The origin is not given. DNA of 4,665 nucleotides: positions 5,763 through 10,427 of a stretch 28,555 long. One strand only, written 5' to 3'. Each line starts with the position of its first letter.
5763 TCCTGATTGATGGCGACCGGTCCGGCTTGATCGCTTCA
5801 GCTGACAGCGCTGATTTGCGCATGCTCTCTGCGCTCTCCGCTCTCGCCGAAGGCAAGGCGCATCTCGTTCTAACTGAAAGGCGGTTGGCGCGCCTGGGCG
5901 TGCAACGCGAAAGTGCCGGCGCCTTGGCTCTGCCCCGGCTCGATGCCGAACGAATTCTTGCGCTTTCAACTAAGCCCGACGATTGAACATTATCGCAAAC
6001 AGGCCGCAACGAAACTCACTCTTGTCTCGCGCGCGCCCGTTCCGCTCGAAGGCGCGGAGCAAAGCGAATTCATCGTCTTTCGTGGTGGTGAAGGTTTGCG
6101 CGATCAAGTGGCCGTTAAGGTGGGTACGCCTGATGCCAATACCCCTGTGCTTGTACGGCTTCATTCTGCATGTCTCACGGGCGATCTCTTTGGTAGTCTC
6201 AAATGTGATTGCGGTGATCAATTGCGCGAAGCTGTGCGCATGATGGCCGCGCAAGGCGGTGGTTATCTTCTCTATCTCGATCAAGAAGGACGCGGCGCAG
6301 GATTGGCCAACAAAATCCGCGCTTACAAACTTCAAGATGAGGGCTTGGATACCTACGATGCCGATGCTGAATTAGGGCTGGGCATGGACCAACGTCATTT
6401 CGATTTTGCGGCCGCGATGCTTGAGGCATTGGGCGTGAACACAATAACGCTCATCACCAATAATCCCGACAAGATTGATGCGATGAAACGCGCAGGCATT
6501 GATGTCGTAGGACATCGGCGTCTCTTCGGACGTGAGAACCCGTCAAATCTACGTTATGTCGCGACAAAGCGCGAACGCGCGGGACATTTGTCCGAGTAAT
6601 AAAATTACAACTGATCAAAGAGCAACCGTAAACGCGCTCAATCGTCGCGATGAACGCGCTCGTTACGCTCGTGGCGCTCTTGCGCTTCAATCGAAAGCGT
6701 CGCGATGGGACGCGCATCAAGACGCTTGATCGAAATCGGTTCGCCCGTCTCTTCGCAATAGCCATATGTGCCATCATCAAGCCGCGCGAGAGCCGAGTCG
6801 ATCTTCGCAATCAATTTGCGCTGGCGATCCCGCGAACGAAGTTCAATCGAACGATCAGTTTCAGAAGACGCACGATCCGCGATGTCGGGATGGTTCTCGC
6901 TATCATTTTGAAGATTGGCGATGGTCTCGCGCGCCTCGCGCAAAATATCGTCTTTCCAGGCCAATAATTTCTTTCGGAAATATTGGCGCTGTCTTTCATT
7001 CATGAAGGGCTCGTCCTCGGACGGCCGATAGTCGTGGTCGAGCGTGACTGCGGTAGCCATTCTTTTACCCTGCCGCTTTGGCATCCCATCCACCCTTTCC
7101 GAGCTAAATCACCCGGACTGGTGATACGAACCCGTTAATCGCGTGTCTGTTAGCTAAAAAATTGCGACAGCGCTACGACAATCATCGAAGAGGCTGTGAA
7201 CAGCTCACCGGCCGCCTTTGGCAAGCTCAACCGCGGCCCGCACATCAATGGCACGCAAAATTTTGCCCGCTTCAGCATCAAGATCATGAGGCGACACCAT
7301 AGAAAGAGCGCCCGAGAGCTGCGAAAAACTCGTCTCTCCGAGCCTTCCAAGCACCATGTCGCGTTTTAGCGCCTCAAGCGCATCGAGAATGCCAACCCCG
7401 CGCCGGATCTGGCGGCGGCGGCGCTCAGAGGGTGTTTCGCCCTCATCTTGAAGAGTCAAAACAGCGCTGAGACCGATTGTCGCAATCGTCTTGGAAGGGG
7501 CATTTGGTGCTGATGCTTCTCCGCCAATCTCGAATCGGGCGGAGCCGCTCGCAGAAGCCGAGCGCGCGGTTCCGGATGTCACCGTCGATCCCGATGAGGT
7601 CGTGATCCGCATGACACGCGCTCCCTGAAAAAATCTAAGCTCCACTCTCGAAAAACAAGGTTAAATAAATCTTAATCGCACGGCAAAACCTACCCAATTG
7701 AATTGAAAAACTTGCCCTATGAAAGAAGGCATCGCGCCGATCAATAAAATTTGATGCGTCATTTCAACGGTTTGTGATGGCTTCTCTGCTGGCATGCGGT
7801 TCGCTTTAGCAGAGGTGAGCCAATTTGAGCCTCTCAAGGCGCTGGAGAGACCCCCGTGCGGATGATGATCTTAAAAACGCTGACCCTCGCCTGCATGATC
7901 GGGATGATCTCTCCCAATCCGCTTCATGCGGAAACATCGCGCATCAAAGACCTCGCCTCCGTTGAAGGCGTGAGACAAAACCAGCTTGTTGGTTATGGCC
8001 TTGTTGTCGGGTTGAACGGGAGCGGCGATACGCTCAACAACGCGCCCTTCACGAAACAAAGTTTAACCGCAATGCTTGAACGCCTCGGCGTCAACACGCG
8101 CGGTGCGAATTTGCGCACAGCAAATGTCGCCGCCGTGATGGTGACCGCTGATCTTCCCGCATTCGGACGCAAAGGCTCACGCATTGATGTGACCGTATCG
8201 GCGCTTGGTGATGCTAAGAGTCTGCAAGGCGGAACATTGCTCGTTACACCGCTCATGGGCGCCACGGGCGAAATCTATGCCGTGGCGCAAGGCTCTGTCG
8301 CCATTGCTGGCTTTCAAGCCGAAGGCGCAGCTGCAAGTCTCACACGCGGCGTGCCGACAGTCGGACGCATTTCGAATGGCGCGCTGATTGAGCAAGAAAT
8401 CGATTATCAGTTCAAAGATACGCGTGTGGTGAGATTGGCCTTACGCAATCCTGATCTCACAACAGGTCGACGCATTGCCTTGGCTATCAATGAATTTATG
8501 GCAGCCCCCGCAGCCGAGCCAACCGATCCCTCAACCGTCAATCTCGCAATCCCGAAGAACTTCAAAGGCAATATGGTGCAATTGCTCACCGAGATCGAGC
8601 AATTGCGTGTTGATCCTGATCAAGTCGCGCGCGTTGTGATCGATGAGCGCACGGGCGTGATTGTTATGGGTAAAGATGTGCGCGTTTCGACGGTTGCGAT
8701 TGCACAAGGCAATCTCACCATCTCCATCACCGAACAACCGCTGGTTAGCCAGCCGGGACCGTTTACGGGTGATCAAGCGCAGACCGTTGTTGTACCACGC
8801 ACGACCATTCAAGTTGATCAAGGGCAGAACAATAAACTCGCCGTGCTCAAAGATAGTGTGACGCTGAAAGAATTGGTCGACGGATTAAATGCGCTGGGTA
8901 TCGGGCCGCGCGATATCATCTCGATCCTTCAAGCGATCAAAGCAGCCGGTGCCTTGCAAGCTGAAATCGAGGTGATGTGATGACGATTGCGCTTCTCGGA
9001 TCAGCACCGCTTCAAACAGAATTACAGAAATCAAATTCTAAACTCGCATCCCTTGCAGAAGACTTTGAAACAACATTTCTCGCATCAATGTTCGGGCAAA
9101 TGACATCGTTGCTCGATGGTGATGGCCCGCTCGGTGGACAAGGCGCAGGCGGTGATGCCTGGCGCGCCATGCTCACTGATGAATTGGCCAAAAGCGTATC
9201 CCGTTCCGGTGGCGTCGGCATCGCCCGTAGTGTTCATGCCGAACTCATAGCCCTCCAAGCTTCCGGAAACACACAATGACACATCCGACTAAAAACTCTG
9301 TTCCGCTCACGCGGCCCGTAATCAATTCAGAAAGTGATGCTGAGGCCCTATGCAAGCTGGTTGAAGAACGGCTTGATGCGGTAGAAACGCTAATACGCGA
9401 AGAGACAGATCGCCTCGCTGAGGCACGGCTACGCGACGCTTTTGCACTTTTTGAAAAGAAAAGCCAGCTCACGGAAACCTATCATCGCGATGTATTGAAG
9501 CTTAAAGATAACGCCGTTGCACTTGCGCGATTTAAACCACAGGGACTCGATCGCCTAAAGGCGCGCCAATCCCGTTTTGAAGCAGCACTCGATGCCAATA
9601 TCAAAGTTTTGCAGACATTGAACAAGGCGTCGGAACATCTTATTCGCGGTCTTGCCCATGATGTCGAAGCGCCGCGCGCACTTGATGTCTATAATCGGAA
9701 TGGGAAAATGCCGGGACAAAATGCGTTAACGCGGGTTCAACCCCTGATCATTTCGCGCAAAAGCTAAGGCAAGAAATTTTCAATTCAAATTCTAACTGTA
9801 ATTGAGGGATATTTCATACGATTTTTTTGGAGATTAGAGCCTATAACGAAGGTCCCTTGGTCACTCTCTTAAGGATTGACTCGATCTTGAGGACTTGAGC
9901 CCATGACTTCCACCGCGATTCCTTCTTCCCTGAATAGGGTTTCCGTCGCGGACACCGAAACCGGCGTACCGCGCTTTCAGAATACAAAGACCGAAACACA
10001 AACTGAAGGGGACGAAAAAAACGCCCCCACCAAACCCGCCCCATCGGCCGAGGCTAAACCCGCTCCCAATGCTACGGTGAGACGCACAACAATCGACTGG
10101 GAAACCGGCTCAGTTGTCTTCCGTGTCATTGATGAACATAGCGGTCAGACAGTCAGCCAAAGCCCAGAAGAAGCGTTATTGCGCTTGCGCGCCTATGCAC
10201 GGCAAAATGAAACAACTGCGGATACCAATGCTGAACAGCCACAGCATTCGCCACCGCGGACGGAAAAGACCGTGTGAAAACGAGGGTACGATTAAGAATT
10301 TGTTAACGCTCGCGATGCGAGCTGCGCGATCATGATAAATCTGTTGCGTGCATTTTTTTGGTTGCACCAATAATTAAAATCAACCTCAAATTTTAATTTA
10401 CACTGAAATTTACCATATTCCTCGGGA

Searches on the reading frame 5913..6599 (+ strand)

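Call 9: search_protein_families(library=pfam, proteins=[window:5913-6599:+])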
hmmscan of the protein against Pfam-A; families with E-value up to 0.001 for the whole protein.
window:5913-6599:+ (228 aa): 1 family
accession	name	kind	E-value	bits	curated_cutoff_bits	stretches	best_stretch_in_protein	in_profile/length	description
PF00925.25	GTP_cyclohydro2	-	6.5e-52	175.9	23.3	1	41-201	6-163/165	GTP cyclohydrolase II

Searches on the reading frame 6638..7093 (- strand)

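Call 9: search_protein_families(library=pfam, proteins=[window:6638-7093:-])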
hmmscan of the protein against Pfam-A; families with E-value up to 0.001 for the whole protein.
window:6638-7093:- (151 aa): 2 families
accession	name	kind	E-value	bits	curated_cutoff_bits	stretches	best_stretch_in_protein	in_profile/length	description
PF21157.2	DksA_N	-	1.1e-29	102.9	27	1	35-105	1-71/71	DnaK suppressor protein DksA, N-terminal domain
PF01258.23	zf-dskA_traR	-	6.5e-12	45.7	24.9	1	108-143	1-36/36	Prokaryotic dksA/traR C4-type zinc finger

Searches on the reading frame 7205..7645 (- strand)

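Call 9: search_protein_families(library=pfam, proteins=[window:7205-7645:-])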
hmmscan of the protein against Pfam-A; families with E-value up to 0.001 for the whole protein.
window:7205-7645:- (146 aa): 1 family
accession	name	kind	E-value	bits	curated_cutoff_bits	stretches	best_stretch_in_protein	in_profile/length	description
PF10768.14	FliX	-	8.7e-26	91.4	25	1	12-143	1-133/135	Class II flagellar assembly regulator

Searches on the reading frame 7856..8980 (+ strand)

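Call 9: search_protein_families(library=pfam, proteins=[window:7856-8980:+])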
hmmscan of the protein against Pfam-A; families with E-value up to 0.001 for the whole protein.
window:7856-8980:+ (374 aa): 1 family
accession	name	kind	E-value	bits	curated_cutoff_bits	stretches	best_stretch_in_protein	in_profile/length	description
PF02119.21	FlgI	-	2.1e-139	464.7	25.3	1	29-373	1-343/343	Flagellar P-ring protein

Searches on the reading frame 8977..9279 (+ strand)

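Call 10: search_protein_families(library=pfam, proteins=[window:8977-9279:+])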
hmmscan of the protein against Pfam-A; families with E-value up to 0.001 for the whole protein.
window:8977-9279:+ (100 aa): 1 family
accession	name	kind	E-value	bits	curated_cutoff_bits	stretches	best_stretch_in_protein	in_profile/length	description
PF10135.14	Rod-binding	-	9.9e-08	32.8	25.1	1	42-85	3-47/51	Rod binding protein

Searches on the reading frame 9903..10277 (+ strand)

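Call 10: search_protein_families(library=pfam, proteins=[window:9903-10277:+])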
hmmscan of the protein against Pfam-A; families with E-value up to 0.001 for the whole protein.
window:9903-10277:+ (124 aa): 1 family
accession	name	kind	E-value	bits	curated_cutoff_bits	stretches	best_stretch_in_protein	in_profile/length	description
PF03646.20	FlaG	-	0.00037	21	23.8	0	57-100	49-92/101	FlaG protein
